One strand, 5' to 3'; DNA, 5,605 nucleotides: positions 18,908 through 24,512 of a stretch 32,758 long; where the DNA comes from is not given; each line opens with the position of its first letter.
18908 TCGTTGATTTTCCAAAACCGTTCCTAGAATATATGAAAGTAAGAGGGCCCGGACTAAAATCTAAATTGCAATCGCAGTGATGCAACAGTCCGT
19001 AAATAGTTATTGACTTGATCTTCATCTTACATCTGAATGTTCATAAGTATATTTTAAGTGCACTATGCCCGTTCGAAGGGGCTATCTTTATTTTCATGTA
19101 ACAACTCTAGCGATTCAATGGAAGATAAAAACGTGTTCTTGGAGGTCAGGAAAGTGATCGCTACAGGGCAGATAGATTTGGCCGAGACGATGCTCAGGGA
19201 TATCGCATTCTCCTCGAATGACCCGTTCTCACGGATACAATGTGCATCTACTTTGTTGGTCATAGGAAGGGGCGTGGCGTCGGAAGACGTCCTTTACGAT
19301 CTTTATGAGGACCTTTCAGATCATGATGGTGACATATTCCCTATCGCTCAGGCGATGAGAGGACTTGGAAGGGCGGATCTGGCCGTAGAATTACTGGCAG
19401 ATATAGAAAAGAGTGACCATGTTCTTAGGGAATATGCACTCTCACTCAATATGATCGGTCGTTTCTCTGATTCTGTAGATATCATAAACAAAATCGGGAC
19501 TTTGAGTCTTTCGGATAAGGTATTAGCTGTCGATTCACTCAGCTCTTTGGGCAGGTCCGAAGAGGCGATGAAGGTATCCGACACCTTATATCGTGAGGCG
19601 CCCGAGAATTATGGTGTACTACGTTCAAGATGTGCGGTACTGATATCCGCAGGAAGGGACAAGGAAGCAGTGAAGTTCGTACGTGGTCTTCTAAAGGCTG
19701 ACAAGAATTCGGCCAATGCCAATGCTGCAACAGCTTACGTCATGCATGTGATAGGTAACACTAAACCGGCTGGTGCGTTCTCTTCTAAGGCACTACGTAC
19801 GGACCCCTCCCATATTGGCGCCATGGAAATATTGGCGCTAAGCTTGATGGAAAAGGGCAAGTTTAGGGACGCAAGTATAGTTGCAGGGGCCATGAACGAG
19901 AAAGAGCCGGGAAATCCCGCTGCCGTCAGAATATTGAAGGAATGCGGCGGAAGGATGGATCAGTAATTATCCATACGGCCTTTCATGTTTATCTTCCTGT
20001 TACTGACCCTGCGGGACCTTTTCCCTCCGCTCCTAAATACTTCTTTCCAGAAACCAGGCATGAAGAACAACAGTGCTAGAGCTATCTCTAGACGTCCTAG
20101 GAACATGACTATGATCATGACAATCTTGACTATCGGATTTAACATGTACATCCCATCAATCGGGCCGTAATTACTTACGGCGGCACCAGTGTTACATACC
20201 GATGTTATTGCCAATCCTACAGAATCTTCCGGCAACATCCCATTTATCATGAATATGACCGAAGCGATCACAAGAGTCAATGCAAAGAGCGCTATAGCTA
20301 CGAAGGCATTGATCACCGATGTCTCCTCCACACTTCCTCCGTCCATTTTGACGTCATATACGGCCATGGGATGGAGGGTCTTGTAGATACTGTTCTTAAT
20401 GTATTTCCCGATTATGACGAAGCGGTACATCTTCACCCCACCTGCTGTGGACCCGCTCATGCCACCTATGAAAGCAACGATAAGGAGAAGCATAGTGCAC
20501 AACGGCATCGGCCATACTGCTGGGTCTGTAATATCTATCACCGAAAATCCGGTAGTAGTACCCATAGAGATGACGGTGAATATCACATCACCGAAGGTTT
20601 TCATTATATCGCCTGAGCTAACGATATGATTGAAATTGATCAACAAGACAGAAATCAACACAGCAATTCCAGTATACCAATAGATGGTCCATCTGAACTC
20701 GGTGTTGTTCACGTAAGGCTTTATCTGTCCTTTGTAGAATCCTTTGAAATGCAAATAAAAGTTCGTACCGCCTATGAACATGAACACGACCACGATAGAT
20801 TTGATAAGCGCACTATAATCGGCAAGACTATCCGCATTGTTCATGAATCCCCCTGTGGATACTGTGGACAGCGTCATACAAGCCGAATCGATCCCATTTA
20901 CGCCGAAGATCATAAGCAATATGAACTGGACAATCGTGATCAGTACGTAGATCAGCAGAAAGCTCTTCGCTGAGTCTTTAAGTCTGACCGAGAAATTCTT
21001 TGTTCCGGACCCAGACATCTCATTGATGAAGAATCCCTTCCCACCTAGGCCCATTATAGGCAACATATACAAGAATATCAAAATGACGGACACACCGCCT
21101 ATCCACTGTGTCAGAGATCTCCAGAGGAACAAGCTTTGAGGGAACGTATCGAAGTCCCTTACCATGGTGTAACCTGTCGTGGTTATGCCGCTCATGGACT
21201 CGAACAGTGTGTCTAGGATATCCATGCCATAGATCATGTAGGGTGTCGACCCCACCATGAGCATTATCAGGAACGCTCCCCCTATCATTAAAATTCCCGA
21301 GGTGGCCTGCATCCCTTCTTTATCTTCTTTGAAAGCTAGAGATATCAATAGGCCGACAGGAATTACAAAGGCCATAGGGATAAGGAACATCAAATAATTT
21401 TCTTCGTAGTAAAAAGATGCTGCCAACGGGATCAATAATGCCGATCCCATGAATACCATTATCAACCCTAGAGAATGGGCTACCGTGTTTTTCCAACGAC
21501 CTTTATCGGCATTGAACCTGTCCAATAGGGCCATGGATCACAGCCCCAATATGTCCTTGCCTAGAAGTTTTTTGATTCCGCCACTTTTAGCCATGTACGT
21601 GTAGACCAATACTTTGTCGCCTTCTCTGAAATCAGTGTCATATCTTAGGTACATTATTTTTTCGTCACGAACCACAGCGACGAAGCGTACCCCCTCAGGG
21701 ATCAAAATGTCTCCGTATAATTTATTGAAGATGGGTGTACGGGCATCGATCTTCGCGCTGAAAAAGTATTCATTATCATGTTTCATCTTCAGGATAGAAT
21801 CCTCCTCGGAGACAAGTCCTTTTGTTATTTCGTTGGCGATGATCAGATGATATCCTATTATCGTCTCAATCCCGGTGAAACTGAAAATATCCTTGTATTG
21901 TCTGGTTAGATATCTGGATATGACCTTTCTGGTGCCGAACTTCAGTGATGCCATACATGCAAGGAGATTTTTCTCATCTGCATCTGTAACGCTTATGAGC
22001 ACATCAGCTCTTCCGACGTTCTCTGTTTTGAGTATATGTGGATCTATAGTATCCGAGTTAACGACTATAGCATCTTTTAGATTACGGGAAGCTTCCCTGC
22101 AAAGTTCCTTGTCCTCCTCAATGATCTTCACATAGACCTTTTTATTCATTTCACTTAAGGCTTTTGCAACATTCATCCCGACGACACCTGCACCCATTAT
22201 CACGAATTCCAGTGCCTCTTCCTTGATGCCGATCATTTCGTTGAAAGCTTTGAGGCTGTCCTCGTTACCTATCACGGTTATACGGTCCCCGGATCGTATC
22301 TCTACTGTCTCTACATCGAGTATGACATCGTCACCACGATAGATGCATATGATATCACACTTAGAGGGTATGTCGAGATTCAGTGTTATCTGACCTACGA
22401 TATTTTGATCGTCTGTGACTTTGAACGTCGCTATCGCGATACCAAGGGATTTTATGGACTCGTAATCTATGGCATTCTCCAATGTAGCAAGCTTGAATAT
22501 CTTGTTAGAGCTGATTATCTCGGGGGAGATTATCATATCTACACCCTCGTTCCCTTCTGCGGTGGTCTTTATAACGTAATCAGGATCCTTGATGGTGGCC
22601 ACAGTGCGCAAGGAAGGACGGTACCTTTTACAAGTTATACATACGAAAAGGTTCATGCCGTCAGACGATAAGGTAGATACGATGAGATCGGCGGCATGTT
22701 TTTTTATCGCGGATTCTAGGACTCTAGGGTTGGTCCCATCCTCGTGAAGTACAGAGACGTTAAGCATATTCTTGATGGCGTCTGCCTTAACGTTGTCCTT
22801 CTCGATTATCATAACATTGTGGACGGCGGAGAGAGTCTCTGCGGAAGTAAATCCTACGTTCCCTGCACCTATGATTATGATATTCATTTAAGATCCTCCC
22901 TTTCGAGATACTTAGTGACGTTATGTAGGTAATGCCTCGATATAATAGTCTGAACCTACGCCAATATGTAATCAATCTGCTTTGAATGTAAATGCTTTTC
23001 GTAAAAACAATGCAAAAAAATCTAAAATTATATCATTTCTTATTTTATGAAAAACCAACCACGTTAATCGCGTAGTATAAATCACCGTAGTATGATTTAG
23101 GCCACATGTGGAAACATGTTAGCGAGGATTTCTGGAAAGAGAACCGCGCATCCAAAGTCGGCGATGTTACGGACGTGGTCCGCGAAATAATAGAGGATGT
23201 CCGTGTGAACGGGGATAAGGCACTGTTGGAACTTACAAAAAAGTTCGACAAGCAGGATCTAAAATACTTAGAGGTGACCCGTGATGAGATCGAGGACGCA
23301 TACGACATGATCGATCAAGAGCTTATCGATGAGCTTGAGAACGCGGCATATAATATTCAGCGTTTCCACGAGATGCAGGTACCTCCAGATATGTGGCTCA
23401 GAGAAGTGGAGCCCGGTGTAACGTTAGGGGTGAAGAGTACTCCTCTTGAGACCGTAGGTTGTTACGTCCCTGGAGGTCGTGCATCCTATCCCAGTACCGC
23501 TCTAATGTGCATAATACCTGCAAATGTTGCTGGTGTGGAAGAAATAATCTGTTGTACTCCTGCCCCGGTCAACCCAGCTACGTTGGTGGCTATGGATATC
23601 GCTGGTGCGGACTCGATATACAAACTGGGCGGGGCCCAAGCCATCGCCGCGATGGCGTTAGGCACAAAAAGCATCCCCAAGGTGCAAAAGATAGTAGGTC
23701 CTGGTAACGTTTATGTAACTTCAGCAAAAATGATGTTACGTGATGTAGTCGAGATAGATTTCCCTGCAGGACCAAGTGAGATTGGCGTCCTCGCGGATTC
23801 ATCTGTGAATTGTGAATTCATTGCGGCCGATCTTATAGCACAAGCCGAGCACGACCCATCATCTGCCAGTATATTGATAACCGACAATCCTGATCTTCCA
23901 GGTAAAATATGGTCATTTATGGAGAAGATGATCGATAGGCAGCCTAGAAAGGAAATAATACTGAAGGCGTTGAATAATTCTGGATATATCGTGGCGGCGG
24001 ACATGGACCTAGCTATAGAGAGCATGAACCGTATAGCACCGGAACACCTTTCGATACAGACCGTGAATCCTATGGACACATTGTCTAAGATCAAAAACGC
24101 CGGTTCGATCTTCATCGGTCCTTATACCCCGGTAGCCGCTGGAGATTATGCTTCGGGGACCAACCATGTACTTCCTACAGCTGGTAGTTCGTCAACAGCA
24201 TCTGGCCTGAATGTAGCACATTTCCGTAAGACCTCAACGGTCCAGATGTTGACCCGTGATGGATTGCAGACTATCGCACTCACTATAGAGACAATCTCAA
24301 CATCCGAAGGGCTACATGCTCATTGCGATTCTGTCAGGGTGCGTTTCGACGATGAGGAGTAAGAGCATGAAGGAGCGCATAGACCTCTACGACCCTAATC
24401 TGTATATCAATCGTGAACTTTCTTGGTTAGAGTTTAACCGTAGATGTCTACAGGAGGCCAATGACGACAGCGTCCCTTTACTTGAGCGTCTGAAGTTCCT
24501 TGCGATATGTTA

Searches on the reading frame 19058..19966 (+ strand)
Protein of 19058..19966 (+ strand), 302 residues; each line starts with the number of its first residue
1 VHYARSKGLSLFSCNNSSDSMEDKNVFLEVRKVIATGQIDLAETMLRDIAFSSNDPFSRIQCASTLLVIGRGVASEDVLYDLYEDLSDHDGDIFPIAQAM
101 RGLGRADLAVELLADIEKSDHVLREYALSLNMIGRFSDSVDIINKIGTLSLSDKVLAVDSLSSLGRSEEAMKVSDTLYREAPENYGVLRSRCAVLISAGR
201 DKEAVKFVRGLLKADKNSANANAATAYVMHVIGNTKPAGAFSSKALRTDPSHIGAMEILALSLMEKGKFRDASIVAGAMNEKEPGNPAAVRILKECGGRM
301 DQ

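Call 3: search_protein_families(library=pfam, proteins=[window:19058-19966:+], max_evalue=0.1)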
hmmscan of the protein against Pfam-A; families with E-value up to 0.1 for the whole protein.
window:19058-19966:+ (302 aa): 5 families
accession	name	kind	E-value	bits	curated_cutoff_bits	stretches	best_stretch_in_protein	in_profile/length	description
PF14559.12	TPR_19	-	2.3e-11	44.3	25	1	165-225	5-65/68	Tetratricopeptide repeat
PF13428.12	TPR_14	-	1.5e-08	34.9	23.5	0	191-223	7-39/44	Tetratricopeptide repeat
PF12895.13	ANAPC3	-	1.7e-05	25.4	27.2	1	201-275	5-78/82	Anaphase-promoting complex, cyclosome, subunit 3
PF20308.4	TPR-S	-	0.0035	18.3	27.6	0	107-167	3-60/102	Tetratricopeptide Repeats-Sensor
PF13432.12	TPR_16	-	0.011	16.6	32.7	0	158-218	4-64/65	Tetratricopeptide repeat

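Call 4: search_protein_families(library=padloc, proteins=[window:19058-19966:+], max_evalue=0.1)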
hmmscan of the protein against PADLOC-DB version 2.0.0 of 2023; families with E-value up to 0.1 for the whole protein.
window:19058-19966:+ (302 aa): 0 families

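Call 5: search_protein_families(library=ncbifam, proteins=[window:19058-19966:+], max_evalue=0.1)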
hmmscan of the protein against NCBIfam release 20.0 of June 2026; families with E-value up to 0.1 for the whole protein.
window:19058-19966:+ (302 aa): 7 families
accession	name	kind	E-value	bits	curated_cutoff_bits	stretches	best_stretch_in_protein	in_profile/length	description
TIGR02917.1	PEP_TPR_lipo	equivalog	8.2e-11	40.5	312.2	1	154-293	230-369/899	XrtA/PEP-CTERM system TPR-repeat protein PrsT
NF052415.1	T3SS_chap_SctY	equivalog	4.2e-07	30.5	70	1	165-220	20-76/106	type III secretion apparatus assembly chaperone SctY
NF040959.1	MamA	equivalog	2.8e-06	26.9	200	1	190-288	42-140/204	magnetosome protein MamA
TIGR03939.1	PGA_TPR_OMP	equivalog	0.00032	19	366.65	1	134-258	67-193/800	poly-beta-1,6 N-acetyl-D-glucosamine export porin PgaA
NF033758.1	gliding_GltE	equivalog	0.0034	16.4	225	1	170-276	112-211/411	adventurous gliding motility TPR repeat lipoprotein GltE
NF008520.0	PRK11447.1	equivalog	0.058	11.1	858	0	127-239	580-691/1157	cellulose synthase complex outer membrane protein BcsC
NF033920.0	C39_PA2778_fam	equivalog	0.083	12.3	150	0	154-249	159-254/255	PA2778 family cysteine peptidase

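Call 41: find_related_loci(query=A4, collection=metagenome_contigs, flank=10000)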
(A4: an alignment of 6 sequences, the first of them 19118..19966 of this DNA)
Query A4 (282 aa) in metagenome_contigs; peptide patterns used: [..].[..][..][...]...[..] (x = any residue, [..] = any of these).
333 stretches matched a pattern; 37 encode a relative of the query (tblastn E <= 1e-3); 37 distinct loci.
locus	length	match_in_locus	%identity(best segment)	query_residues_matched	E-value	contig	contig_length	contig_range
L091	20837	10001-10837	63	1-279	4e-117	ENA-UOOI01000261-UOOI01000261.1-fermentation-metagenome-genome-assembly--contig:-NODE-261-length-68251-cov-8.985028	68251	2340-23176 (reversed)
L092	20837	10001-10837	63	1-279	5e-116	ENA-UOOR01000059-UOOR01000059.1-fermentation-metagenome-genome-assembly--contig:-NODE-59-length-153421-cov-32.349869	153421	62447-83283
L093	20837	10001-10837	63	1-279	5e-116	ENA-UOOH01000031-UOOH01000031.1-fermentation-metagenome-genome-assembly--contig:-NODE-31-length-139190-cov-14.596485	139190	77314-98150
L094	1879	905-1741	62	1-279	3e-119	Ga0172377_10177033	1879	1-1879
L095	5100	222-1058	62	1-279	7e-112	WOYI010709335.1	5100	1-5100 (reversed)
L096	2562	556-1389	38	1-279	2e-59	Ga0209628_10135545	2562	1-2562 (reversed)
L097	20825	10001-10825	39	1-276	3e-58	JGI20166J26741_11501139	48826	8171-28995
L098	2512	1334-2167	39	1-279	7e-56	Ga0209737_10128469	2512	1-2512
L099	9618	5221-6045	38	1-276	7e-55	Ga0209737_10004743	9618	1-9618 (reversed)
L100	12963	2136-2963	40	1-276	1e-50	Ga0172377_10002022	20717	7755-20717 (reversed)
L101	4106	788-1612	35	1-276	2e-50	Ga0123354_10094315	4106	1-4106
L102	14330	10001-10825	37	1-276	2e-50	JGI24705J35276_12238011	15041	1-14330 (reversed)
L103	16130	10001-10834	36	1-276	2e-49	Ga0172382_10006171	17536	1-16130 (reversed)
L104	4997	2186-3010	36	1-276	8e-49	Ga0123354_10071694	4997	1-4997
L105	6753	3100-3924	37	1-276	2e-48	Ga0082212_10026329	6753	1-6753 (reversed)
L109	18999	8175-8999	37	1-276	5e-46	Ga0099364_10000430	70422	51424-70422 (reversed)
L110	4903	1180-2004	35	1-276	4e-44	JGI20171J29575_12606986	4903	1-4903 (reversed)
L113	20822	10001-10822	32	1-276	2e-41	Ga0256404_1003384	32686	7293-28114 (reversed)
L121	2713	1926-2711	35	1-263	2e-38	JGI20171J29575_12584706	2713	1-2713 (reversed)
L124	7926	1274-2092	33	1-276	2e-32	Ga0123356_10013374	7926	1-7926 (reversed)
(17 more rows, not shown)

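Call 54: search_protein_families(library=pfam, proteins=[L113:8560-9951:-, L099:3654-4934:-, L110:36-1079:+, L100:1138-2094:+], max_evalue=0.01)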
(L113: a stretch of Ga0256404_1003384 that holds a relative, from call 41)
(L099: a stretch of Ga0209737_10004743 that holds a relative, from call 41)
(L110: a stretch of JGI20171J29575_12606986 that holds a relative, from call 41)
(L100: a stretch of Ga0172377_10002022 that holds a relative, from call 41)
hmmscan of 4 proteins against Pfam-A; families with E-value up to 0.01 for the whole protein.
L113:8560-9951:- (464 aa): 1 family
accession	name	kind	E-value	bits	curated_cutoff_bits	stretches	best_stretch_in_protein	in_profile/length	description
PF23493.1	CysS_C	-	0.0005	20.6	23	1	434-457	19-42/51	Cysteinyl-tRNA ligase anticodon binding domain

L099:3654-4934:- (427 aa): 2 families
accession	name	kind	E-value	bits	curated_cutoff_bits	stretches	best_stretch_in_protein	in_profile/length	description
PF13635.12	DUF4143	-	4.3e-27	95.2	28.1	1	207-370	3-159/160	Domain of unknown function (DUF4143)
PF13173.12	AAA_14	-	7.9e-14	52.2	27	1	28-141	4-127/129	AAA domain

L110:36-1079:+ (348 aa): 4 families
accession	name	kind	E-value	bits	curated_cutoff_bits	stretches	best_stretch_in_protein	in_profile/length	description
PF06250.17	YhcG_C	-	1.7e-56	190.8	32.5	1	176-330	2-156/157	YhcG PDDEXK nuclease domain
PF17761.7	DUF1016_N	-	1.5e-47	161.6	32.8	1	16-149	1-137/137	DUF1016 N-terminal domain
PF17762.8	HTH_ParB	-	0.0038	17.8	22.6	0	102-143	57-98/102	ParB HTH domain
PF13588.12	HSDR_N_2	-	0.0085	16.6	25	0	227-276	29-80/110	Type I restriction enzyme R protein N terminus (HSDR_N)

L100:1138-2094:+ (319 aa): 1 family
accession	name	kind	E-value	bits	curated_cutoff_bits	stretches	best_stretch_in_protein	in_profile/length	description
PF04018.18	VCA0040-like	-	3.3e-39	135.4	26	1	52-279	1-232/246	Undecaprenyl phosphate translocase-like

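Call 55: search_protein_families(library=padloc, proteins=[L113:8560-9951:-, L099:3654-4934:-, L110:36-1079:+], max_evalue=0.001)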
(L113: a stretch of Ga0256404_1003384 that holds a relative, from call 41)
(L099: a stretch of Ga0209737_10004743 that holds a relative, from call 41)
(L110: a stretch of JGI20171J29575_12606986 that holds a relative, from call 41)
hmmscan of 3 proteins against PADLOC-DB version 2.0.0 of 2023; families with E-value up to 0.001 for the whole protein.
L113:8560-9951:- (464 aa): 0 families

L099:3654-4934:- (427 aa): 5 families
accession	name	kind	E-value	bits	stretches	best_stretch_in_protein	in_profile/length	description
PDLC04790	PDC-S01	-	9.2e-56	187.3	1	4-425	5-417/422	-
PDLC04789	PDC-S01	-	2.8e-19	67.4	1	12-373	3-343/375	-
PDLC04787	PDC-S01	-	6.3e-15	52.9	1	5-333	4-326/412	-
PDLC04791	PDC-S01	-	4.6e-08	30.2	1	235-381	220-362/395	-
PDLC04792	PDC-S01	-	1.9e-06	24.8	0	317-388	335-402/452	-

L110:36-1079:+ (348 aa): 32 families (the best 25 are shown)
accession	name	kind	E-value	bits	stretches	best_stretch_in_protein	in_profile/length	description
PDLC04807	PDC-S02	-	7.3e-144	477.3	1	3-341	4-346/351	-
PDLC04803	PDC-S02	-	2.3e-102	340.3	1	73-340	4-264/269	-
PDLC04820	PDC-S02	-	2.4e-102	340.4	1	11-339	27-325/332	-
PDLC04795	PDC-S02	-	7.2e-87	289.9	1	3-335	16-345/357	-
PDLC04810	PDC-S02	-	9.9e-85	282.9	1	9-333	10-343/355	-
PDLC04831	PDC-S02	-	2.8e-84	281.5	1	6-333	7-340/346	-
PDLC04822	PDC-S02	-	1.5e-77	259.1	1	8-299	8-291/294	-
PDLC04827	PDC-S02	-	1.8e-77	258.1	1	6-230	6-229/234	-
PDLC04802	PDC-S02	-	2.3e-65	217.9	2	10-157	9-163/171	-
PDLC04812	PDC-S02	-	7.8e-56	186.2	1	3-148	1-147/151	-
PDLC04817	PDC-S02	-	2.3e-48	163.2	2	6-210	4-210/286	-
PDLC04813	PDC-S02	-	1.4e-45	153.3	1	176-334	6-162/175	-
PDLC04826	PDC-S02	-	1.3e-43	147.2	1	9-220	10-217/222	-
PDLC04797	PDC-S02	-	3.3e-43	144.7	1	10-125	5-121/126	-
PDLC01464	PD_DExK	-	4e-42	141.5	1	106-253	1-126/126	"CAS-I,CAS-II,CAS-III,CAS-IV,CAS-V,CAS-VI; associated"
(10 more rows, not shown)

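Call 72: search_protein_families(library=phrogs, proteins=[window:19118-19966:+], max_evalue=0.001)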
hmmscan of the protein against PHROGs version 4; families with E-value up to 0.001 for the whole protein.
window:19118-19966:+ (282 aa): 0 families

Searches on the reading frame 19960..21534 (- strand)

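Call 9: search_protein_families(library=pfam, proteins=[window:19960-21534:-], max_evalue=0.001)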
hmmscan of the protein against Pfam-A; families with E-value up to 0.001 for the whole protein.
window:19960-21534:- (524 aa): 1 family
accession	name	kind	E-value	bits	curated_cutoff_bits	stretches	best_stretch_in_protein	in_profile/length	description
PF02386.22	TrkH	-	7e-40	137.4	27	1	77-492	32-491/502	Cation transport protein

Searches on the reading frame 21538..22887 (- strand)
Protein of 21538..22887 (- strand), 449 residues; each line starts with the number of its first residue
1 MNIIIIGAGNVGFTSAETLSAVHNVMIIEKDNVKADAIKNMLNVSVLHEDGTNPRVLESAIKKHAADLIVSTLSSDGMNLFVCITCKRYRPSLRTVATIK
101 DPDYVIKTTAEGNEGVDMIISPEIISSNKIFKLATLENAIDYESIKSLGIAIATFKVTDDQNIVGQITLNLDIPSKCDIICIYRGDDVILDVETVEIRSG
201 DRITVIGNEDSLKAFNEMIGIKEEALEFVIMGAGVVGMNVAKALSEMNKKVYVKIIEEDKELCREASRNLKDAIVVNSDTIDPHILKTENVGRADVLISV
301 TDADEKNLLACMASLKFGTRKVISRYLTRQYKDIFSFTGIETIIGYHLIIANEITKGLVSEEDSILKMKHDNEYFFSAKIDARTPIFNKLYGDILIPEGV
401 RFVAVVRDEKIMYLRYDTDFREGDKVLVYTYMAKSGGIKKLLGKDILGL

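Call 9: search_protein_families(library=pfam, proteins=[window:21538-22887:-], max_evalue=0.001)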
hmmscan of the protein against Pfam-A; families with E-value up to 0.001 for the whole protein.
window:21538-22887:- (449 aa): 13 families
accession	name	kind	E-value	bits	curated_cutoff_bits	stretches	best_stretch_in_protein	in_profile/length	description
PF02254.24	TrkA_N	-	4.5e-42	143.5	23.8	2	228-344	1-114/116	TrkA-N domain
PF02080.26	TrkA_C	-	2.9e-14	53.1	27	1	153-219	2-70/71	TrkA-C domain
PF01262.27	AlaDh_PNT_C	-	7.6e-08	32.5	23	0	226-298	29-97/214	Alanine dehydrogenase/PNT, C-terminal domain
PF03435.24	Sacchrp_dh_NADP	-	1.5e-07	32.2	25.1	1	3-73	1-76/129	Saccharopine dehydrogenase NADP binding domain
PF07992.20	Pyr_redox_2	-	3.5e-07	30.4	26.1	1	215-273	130-188/291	Pyridine nucleotide-disulphide oxidoreductase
PF00070.33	Pyr_redox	-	6.8e-07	30.2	22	1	228-271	2-47/82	Pyridine nucleotide-disulphide oxidoreductase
PF03807.23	F420_oxidored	-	3.4e-05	24.8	21.6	0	3-48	2-50/94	NADP oxidoreductase coenzyme F420-dependent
PF13241.12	NAD_binding_7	-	4.4e-05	24.4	22.1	0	2-90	9-86/104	Putative NAD(P)-binding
PF13450.12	NAD_binding_8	-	8.5e-05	23.2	21.9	0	230-263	1-32/68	NAD(P)-binding Rossmann-like domain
PF01266.30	DAO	-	9.3e-05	22.5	27.9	0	3-32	2-32/353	FAD dependent oxidoreductase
PF02558.23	ApbA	-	0.00022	21.3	22.2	0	3-43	1-41/150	Ketopantoate reductase PanE/ApbA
PF13454.12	NAD_binding_9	-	0.00047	20.6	21.8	0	229-334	1-106/155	FAD-NAD(P)-binding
PF03721.20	UDPG_MGDP_dh_N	-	0.00098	19.2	27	0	1-41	1-42/187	UDP-glucose/GDP-mannose dehydrogenase family, NAD binding domain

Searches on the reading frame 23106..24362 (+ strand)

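Call 9: search_protein_families(library=pfam, proteins=[window:23106-24362:+], max_evalue=0.001)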
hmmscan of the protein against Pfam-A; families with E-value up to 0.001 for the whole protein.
window:23106-24362:+ (418 aa): 1 family
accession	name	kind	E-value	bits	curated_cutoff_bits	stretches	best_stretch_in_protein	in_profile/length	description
PF00815.25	Histidinol_dh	-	1e-160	535.7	27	1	14-414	4-411/411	Histidinol dehydrogenase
